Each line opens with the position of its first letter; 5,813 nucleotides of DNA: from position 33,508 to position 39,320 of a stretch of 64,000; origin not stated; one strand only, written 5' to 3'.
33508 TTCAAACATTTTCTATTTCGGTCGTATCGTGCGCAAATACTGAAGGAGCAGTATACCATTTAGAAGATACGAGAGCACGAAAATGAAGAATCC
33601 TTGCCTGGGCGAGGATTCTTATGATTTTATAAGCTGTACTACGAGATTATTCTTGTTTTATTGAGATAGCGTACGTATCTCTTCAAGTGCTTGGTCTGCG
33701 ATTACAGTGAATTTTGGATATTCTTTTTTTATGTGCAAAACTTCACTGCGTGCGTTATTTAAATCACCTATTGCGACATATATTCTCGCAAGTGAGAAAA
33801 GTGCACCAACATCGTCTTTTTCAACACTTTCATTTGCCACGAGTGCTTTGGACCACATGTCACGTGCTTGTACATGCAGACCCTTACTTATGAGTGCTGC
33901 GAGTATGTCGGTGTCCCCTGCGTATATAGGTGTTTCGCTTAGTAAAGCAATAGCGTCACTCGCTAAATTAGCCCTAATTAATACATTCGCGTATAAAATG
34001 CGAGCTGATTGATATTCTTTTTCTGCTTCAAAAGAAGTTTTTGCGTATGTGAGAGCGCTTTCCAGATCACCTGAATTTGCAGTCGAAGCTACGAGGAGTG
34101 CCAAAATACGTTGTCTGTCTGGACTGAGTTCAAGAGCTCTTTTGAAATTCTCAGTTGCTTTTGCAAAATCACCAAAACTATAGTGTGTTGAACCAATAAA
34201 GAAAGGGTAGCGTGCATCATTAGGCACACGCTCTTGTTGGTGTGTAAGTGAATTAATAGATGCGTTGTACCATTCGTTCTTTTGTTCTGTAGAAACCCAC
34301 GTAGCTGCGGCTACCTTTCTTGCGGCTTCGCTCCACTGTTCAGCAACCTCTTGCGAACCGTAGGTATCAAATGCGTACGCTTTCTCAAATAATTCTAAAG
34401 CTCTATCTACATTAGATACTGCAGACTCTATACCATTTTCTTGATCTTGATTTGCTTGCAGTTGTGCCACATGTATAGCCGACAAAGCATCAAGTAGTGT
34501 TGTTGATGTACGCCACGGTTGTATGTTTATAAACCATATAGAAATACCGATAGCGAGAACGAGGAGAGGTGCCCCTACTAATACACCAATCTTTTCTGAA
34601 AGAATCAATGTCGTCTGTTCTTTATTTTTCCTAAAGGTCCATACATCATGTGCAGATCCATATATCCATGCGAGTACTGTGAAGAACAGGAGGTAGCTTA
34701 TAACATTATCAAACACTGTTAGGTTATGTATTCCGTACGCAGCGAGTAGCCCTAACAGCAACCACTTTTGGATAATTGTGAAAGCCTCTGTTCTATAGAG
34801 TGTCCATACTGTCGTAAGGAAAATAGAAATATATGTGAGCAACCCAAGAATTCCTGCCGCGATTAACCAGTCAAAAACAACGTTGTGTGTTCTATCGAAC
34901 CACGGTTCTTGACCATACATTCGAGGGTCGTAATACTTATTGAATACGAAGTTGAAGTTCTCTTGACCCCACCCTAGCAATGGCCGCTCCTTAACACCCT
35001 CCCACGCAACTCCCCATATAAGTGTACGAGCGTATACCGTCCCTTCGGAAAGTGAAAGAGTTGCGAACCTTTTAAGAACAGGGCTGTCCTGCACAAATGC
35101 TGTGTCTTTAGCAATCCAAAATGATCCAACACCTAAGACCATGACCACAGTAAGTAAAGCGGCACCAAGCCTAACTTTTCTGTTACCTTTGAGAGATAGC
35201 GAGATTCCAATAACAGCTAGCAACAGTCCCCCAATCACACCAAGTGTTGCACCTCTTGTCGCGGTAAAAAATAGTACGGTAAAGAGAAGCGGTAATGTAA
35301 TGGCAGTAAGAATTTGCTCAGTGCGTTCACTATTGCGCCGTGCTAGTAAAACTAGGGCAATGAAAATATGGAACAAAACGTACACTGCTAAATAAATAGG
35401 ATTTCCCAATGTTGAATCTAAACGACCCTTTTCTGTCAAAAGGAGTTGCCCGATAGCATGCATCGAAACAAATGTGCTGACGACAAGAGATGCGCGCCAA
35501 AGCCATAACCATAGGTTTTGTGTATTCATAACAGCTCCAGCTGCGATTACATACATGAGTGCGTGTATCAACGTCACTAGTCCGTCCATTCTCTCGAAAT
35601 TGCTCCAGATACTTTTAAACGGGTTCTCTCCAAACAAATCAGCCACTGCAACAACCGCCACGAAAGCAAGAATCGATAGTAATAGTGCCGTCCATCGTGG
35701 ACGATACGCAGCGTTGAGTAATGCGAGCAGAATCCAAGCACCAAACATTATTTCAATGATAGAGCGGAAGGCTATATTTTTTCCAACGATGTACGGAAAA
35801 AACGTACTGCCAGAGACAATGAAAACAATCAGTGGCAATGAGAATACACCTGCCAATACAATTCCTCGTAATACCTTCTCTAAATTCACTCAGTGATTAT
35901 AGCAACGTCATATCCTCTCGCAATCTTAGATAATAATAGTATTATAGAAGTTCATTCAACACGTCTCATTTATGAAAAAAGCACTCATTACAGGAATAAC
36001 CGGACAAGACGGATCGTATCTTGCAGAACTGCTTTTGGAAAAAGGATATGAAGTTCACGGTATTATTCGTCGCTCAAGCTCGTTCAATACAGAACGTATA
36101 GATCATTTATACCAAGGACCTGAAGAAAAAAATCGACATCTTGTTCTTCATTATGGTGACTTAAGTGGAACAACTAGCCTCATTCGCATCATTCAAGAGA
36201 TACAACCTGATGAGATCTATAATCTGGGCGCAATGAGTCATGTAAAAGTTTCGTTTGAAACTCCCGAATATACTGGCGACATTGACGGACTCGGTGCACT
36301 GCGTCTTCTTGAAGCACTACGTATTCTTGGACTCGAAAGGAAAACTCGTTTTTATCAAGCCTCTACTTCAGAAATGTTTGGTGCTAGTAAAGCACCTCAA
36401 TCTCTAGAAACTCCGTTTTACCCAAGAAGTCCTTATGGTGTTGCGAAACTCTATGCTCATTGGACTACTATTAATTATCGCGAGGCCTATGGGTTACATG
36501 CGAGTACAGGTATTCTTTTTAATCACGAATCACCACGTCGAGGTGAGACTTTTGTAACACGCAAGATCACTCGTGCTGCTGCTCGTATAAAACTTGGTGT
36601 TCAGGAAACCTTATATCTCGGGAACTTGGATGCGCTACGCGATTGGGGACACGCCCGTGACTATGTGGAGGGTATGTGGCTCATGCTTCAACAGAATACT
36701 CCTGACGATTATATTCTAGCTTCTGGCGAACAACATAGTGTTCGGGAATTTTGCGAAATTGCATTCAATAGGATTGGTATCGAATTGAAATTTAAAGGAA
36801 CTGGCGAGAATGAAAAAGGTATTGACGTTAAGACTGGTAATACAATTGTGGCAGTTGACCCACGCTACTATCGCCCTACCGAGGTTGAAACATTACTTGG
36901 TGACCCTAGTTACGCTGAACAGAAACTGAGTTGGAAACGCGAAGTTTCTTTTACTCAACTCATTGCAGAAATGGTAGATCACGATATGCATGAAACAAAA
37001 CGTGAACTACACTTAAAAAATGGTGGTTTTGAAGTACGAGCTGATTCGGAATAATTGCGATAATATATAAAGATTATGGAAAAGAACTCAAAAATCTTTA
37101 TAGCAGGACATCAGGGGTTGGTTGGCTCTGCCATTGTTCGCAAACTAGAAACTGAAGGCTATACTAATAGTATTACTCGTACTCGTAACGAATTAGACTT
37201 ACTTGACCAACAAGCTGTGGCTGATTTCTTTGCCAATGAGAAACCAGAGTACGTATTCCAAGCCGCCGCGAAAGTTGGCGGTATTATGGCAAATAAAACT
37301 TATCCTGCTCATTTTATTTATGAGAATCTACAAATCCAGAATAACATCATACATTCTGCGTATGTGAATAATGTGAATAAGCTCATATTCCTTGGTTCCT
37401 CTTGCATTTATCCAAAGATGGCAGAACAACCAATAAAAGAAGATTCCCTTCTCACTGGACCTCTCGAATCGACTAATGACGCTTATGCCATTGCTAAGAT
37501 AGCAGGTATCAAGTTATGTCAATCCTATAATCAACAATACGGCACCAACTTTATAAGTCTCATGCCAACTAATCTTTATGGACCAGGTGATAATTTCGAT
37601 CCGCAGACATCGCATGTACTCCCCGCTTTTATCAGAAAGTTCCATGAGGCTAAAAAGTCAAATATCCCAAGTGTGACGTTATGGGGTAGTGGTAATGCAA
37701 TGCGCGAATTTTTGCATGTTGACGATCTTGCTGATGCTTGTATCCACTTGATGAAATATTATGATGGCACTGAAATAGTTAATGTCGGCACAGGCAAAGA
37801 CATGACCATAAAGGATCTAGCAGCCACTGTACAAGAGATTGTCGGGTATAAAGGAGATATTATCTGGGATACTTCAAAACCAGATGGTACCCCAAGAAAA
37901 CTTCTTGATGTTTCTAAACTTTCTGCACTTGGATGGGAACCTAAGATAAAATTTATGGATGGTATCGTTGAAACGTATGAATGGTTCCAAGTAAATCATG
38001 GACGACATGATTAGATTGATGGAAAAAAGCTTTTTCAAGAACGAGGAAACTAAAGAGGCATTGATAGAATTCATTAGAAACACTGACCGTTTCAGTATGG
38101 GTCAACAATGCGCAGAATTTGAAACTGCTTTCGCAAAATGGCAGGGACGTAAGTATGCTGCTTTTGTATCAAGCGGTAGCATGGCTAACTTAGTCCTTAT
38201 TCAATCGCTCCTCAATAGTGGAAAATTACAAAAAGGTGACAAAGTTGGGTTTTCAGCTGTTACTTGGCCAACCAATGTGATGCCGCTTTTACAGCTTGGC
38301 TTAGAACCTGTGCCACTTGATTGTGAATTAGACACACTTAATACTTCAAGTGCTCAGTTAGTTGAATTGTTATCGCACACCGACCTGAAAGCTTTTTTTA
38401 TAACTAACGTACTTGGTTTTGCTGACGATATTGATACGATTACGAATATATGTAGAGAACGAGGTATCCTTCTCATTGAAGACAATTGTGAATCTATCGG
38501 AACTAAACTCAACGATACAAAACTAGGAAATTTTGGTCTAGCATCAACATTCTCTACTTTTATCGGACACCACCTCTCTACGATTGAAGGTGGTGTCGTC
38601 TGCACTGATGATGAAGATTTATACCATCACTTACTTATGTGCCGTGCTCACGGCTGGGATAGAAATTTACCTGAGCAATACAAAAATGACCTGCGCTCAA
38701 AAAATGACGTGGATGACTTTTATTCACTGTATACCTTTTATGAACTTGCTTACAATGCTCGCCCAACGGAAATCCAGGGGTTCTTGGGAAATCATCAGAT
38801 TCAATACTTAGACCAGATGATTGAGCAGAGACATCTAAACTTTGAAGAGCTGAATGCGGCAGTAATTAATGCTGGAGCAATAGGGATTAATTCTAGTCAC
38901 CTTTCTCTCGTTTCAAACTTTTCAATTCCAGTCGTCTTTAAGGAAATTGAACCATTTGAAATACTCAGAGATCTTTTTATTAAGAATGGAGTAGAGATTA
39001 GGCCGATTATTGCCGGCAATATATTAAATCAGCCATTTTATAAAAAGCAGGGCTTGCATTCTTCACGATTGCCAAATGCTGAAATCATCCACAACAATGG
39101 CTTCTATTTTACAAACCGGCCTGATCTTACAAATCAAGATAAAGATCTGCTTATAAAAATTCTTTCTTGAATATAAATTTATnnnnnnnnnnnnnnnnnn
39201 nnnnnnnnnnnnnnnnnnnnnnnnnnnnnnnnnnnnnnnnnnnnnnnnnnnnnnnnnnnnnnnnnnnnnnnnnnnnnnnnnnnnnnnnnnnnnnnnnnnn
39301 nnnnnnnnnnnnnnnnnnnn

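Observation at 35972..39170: gmd / fcl-like / ColD-like triad pointing to GDP-colitose (3,6-dideoxy-L-galactose) synthesis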

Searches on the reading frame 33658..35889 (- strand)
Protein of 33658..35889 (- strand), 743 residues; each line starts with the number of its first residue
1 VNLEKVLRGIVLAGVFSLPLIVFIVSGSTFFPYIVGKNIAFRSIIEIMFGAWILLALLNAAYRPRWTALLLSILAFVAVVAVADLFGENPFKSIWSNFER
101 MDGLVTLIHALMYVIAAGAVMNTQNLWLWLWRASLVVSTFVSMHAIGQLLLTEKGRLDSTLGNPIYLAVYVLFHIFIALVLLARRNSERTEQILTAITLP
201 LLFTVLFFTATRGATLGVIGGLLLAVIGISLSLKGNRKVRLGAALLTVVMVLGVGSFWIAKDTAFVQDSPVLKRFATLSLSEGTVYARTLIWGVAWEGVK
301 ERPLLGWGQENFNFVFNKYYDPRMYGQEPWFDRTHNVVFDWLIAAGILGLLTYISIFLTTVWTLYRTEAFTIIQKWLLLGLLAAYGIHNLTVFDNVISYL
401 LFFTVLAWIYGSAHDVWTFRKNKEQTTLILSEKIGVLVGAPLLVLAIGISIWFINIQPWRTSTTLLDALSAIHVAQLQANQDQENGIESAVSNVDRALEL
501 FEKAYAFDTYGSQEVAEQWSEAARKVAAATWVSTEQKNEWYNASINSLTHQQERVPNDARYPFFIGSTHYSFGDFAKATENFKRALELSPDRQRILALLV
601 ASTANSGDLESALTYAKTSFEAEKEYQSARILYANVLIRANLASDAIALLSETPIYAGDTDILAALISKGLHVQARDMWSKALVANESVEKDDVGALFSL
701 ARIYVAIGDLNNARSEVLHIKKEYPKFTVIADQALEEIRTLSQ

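Call 10: search_protein_families(library=pfam, proteins=[window:33658-35889:-], max_evalue=0.001)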
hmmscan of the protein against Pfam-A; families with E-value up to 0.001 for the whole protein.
window:33658-35889:- (743 aa): 8 families
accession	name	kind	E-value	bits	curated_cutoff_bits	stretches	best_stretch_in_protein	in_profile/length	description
PF04932.20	Wzy_C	-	3.2e-19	69.6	31.7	1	201-354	5-149/149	O-Antigen ligase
PF14559.12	TPR_19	-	1.6e-13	51.2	25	1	606-667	4-65/68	Tetratricopeptide repeat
PF07719.23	TPR_2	-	3.5e-07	30.3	27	0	565-591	7-33/34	Tetratricopeptide repeat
PF13432.12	TPR_16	-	7.3e-07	30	32.7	0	606-653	10-57/65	Tetratricopeptide repeat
PF13181.12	TPR_8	-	3.1e-06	27.3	25.7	0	563-591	5-33/34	Tetratricopeptide repeat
PF13424.12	TPR_12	-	3.4e-06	27.6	30.1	0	565-621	9-73/77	Tetratricopeptide repeat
PF13428.12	TPR_14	-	7.1e-06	26.7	23.5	0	567-600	9-42/44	Tetratricopeptide repeat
PF00515.34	TPR_1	-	2.5e-05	24.3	27.8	0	565-591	7-33/34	Tetratricopeptide repeat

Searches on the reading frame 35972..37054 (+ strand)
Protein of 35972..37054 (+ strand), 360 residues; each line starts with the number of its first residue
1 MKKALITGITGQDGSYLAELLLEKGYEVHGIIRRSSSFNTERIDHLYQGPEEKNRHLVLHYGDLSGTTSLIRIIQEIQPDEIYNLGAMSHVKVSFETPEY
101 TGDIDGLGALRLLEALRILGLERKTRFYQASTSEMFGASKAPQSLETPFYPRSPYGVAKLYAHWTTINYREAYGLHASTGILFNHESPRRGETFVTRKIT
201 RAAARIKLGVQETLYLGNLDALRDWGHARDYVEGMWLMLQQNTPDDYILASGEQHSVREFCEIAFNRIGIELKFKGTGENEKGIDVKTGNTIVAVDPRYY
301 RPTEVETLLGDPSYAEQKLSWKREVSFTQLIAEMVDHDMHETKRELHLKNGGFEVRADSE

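Call 3: search_protein_families(library=ncbifam, proteins=[window:35972-37054:+], max_evalue=0.00001)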
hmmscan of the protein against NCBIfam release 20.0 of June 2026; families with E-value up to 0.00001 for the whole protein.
window:35972-37054:+ (360 aa): 7 families
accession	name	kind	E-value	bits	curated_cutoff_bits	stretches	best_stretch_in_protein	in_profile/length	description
TIGR01472.1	gmd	equivalog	1.5e-174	580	415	1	2-341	1-341/342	GDP-mannose 4,6-dehydratase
TIGR01181.1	dTDP_gluc_dehyt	equivalog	2.5e-22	79.4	365.1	1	4-335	2-308/321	dTDP-glucose 4,6-dehydratase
TIGR04180.1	EDH_00030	hypoth_equivalog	1.9e-21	76.4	475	1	5-274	2-262/297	NAD-dependent 4,6-dehydratase LegB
TIGR02622.1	CDP_4_6_dhtase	equivalog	9.6e-16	57.8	278.45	1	2-120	5-119/352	CDP-glucose 4,6-dehydratase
TIGR01179.1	galE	equivalog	6.4e-14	51.5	262.3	1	4-264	2-271/332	UDP-glucose 4-epimerase GalE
NF007582.0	PRK10217.1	equivalog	4.2e-11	42.6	698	1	1-240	1-241/355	dTDP-glucose 4,6-dehydratase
NF007490.0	PRK10084.1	subfamily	2.4e-08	33.3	649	1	52-241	48-249/361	dTDP-glucose 4,6-dehydratase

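Call 4: search_protein_families(library=pfam, proteins=[window:35972-37054:+], max_evalue=0.001)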
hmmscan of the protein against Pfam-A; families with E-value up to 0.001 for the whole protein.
window:35972-37054:+ (360 aa): 3 families
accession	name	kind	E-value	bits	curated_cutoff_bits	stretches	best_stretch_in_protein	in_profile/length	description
PF16363.11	GDP_Man_Dehyd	-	1.6e-149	498.4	27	1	5-334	1-332/332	GDP-mannose 4,6 dehydratase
PF01370.27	Epimerase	-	8.8e-72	241.8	20.9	1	4-247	1-237/240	NAD dependent epimerase/dehydratase family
PF04321.23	RmlD_sub_bind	-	2.5e-06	27.2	27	1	3-163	2-133/287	RmlD substrate binding domain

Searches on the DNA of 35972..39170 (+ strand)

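Call 16: search_dna_similar(query=window:35972-39170:+, collection=ecoli_genomes, mode=distant, max_rows=40)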
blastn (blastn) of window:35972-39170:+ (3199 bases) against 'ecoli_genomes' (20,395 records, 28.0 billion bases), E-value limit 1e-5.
Records with a match: 4845; places in all: 5628; records where one place covers at least 80% of the query: 0.
Genomes with a match: 4844 of 5426; with a place that covers at least 80% of the query: 0. Places per genome that has any: lowest 1, median 1, highest 3. On chromosomes: 5623 places; on plasmids: 5.
Best place of each record, by identity: 80-90% 1; 60-80% 4844.
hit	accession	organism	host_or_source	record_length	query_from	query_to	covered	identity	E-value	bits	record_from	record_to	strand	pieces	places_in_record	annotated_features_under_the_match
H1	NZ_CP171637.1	Escherichia coli strain TC24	Bos taurus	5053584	4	1766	40%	66.9%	7e-47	331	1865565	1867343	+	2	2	gmd: GDP-mannose 4,6-dehydratase | GDP-L-fucose synthase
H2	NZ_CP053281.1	Escherichia coli strain SCU-308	Homo sapiens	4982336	4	1772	39%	67.6%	5e-49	375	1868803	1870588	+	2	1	gmd: GDP-mannose 4,6-dehydratase | fcl: GDP-L-fucose synthase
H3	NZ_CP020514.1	Escherichia coli strain 219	Homo sapiens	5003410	4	1772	39%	67.6%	5e-49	374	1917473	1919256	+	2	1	gmd: GDP-mannose 4,6-dehydratase | fcl: GDP-L-fucose synthase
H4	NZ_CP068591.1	Escherichia coli strain EF7-18-58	Gallus gallus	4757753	4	1772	39%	67.6%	5e-49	374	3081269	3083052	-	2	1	gmd: GDP-mannose 4,6-dehydratase | fcl: GDP-L-fucose synthase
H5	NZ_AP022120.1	Escherichia coli strain WP5-W18-ESBL-11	-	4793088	4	1772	39%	67.6%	5e-49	374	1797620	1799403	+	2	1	gmd: GDP-mannose 4,6-dehydratase | fcl: GDP-L-fucose synthase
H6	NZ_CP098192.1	Escherichia coli strain Z0117EC0116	Canis lupus familiaris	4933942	4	1772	39%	67.6%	5e-49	374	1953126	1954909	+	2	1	gmd: GDP-mannose 4,6-dehydratase | fcl: GDP-L-fucose synthase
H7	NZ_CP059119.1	Escherichia coli strain Ec42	Homo sapiens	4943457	4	1772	39%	67.6%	5e-49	374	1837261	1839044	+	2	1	gmd: GDP-mannose 4,6-dehydratase | fcl: GDP-L-fucose synthase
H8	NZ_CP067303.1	Escherichia coli strain ABW_A32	waste water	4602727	4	1772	39%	67.6%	5e-49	374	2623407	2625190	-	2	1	gmd: GDP-mannose 4,6-dehydratase | fcl: GDP-L-fucose synthase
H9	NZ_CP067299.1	Escherichia coli strain ABW_A33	waste water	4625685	4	1772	39%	67.6%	5e-49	374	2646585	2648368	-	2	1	gmd: GDP-mannose 4,6-dehydratase | fcl: GDP-L-fucose synthase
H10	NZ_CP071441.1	Escherichia coli strain EcPF20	Homo sapiens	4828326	4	1772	39%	67.6%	5e-49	374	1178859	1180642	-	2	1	gmd: GDP-mannose 4,6-dehydratase | fcl: GDP-L-fucose synthase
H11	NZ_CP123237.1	Escherichia coli strain 4588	Homo sapiens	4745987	4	1772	39%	67.6%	5e-49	374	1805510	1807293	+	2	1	gmd: GDP-mannose 4,6-dehydratase | fcl: GDP-L-fucose synthase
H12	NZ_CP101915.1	Escherichia coli strain Evo1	missing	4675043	4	1772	39%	67.6%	5e-49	374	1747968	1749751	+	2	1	gmd: GDP-mannose 4,6-dehydratase | fcl: GDP-L-fucose synthase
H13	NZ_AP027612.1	Escherichia coli strain LR-72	Homo sapiens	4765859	4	1772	39%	67.6%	5e-49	374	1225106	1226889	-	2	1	gmd: GDP-mannose 4,6-dehydratase | fcl: GDP-L-fucose synthase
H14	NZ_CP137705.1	Escherichia coli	missing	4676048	4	1772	39%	67.6%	5e-49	374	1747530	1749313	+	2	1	gmd: GDP-mannose 4,6-dehydratase | fcl: GDP-L-fucose synthase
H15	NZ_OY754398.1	Escherichia coli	-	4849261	4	1772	39%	67.6%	5e-49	374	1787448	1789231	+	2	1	gmd: GDP-mannose 4,6-dehydratase | fcl: GDP-L-fucose synthase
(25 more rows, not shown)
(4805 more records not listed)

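Call 17: search_dna_similar(query=window:38030-39170:+, collection=ecoli_genomes, mode=distant, max_rows=15, max_evalue=1)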
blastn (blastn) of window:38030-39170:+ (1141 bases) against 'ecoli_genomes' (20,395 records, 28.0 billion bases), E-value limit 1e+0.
No match.
